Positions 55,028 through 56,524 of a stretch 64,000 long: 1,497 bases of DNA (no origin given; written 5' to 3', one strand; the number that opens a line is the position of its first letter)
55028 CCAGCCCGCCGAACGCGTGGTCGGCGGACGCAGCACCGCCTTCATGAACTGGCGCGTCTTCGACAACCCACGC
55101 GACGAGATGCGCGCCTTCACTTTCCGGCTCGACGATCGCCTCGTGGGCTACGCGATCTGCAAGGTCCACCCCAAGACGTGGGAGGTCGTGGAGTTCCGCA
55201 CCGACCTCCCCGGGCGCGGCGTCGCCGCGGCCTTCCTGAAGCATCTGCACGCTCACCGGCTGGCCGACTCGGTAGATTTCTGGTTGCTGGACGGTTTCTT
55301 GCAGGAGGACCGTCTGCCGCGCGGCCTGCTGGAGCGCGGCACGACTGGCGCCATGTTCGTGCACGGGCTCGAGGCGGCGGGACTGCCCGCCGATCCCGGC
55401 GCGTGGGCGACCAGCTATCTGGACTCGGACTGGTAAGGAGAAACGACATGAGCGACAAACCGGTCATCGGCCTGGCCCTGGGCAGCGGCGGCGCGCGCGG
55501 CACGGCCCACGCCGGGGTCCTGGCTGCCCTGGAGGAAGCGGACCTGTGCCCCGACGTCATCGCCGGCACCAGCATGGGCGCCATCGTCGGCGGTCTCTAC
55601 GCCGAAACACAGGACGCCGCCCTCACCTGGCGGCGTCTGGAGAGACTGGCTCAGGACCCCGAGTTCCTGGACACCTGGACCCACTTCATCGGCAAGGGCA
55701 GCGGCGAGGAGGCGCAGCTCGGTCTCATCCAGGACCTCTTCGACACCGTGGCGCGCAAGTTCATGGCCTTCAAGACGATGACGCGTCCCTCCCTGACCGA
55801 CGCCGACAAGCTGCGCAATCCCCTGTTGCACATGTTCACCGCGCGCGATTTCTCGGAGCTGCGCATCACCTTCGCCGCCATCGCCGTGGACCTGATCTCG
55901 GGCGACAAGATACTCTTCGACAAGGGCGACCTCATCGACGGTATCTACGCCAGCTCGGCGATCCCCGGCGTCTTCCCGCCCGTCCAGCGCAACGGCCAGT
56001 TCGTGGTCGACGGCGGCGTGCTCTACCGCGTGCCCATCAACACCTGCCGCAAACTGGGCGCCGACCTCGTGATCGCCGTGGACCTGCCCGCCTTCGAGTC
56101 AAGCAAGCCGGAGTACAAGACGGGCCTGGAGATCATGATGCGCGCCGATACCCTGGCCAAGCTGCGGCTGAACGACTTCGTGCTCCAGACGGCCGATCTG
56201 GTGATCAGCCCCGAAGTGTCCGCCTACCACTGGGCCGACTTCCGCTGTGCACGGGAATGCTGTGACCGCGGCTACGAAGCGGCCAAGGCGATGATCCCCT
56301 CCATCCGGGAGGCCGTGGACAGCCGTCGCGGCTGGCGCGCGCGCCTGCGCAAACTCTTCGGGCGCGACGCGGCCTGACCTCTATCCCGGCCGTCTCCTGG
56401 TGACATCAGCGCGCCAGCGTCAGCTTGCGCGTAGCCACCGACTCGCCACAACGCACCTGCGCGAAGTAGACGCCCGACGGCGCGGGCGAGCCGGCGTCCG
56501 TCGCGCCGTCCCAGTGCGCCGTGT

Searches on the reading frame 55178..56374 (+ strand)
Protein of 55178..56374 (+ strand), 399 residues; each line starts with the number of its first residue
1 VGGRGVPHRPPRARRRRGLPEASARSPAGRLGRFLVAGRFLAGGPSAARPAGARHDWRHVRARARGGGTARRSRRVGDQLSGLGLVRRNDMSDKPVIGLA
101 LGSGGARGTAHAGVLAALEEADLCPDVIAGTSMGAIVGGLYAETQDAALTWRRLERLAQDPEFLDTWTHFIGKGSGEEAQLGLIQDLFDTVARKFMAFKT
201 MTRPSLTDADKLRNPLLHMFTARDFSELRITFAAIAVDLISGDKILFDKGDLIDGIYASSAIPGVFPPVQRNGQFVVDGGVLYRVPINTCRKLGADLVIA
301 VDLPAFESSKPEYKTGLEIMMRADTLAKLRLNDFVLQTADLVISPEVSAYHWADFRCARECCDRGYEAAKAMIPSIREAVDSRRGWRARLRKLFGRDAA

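Call 56: search_protein_families(library=pfam, proteins=[window:55178-56374:+], max_evalue=0.0001)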
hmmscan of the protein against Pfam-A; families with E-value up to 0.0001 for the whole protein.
window:55178-56374:+ (399 aa): 1 family
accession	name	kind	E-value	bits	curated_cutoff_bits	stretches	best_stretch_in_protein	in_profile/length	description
PF01734.28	Patatin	-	3.1e-32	112.8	27.7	1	99-288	1-188/191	Patatin-like phospholipase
